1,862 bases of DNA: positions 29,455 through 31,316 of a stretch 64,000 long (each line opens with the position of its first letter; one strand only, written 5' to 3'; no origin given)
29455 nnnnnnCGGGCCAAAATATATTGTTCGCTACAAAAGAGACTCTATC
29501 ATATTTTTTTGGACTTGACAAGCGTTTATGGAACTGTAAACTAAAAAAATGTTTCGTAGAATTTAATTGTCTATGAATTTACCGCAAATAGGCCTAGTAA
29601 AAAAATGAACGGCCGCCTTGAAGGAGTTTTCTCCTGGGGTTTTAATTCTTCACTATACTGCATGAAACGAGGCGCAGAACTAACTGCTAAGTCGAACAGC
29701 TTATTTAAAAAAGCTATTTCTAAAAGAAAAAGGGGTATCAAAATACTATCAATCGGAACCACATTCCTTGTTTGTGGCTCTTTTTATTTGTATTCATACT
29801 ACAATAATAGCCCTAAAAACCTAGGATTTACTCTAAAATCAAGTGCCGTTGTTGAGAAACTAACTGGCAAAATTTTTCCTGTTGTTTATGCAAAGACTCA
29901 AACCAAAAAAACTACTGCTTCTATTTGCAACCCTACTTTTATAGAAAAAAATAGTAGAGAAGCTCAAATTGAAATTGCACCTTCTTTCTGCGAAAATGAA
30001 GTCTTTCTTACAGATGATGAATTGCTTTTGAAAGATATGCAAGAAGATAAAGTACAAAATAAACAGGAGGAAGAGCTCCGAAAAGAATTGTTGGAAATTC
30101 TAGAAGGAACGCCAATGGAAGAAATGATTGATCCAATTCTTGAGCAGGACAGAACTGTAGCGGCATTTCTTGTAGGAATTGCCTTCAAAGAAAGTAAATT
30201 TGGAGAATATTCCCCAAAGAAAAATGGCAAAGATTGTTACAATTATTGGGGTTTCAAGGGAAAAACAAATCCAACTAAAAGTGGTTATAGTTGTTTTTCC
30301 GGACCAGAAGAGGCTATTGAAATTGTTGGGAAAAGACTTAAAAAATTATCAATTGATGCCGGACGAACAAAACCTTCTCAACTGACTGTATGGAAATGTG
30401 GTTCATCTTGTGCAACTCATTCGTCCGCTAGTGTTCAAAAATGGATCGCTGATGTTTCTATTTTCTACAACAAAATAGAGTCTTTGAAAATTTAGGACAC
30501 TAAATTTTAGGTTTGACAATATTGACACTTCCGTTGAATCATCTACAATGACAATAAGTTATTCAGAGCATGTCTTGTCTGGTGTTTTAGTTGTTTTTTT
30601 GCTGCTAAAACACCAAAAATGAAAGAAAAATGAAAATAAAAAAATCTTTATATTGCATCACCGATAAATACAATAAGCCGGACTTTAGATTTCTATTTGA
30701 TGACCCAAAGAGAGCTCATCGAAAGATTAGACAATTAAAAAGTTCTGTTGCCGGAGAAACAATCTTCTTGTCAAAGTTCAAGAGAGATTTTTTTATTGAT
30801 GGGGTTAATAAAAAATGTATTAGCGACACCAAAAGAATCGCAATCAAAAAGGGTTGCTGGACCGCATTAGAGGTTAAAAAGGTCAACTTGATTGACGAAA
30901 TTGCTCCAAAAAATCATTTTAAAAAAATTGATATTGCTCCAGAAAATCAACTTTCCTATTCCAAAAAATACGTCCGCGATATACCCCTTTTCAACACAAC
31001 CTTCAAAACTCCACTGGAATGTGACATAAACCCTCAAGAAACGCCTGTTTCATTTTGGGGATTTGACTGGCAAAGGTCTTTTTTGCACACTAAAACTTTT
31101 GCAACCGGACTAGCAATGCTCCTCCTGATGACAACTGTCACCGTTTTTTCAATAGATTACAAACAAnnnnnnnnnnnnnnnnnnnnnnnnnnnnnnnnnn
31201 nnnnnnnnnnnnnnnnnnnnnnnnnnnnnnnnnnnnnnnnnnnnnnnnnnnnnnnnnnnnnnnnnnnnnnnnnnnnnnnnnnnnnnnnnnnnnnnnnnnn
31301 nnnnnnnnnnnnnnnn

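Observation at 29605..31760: Three-member family of membrane-anchored, four-cysteine proteins with a lysozyme-like (GH73-type) motif: two in tandem here, a third at 4300-4890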

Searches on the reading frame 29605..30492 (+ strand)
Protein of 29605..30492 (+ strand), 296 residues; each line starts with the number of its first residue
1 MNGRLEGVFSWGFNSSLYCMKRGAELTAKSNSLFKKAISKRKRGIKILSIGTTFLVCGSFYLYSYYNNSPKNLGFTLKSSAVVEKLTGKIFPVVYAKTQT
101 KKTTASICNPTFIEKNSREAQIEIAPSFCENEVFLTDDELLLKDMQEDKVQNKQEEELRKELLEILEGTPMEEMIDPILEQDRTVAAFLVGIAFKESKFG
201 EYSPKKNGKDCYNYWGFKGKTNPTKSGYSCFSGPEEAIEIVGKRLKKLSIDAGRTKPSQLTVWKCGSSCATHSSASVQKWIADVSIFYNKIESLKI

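Call 5: search_protein_families(library=pfam, proteins=[window:29605-30492:+], max_evalue=10)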
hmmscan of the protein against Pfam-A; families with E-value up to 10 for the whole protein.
window:29605-30492:+ (296 aa): 0 families

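Call 6: search_protein_families(library=ncbifam, proteins=[window:29605-30492:+], max_evalue=10)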
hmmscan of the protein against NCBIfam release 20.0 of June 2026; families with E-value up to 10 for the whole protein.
window:29605-30492:+ (296 aa): 0 families

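Call 77: search_protein_families(library=phrogs, proteins=[window:29605-30492:+], max_evalue=1)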
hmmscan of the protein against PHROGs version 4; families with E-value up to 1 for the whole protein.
window:29605-30492:+ (296 aa): 0 families

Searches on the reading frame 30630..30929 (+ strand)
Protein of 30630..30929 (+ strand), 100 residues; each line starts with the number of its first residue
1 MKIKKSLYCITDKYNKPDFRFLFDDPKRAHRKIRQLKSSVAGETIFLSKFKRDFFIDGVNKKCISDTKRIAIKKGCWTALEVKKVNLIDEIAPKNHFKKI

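Call 60: predict_structure(alignment_id=A6)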
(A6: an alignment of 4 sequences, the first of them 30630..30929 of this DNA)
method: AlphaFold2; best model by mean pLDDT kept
length: 100 residues; sequences in the alignment: 4
mean_pLDDT: 55.4   pTM: 0.54
mean pLDDT of the five models: 55.4, 55.1, 52.9, 47.4, 43.5
residues with pLDDT >= 90: 0; 70-90: 20; 50-70: 36; < 50: 44
segments of 3 or more residues with pLDDT < 50: 1-3, 50-76, 88-100
pLDDT, mean of each block of 10 residues (from residue 1): 57 66 72 71 54 39 45 49 62 39
secondary structure, 60 per line:
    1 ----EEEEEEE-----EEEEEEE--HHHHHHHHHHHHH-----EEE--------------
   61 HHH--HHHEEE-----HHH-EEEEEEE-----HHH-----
elements in order: E5-11 E17-23 H26-38 E44-46 E69-71 E81-87

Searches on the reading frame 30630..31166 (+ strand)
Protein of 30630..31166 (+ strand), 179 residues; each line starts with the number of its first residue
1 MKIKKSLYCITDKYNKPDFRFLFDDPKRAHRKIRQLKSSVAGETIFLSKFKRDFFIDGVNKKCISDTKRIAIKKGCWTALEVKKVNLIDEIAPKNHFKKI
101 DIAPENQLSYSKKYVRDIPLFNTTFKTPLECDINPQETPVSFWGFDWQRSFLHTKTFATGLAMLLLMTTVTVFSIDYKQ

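Call 53: find_homologous_proteins(query=window:30630-31166:+, max_evalue=0.001)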
Query seq(179 aa): 32 candidates shared short words with the query, none scored E <= 0.001.
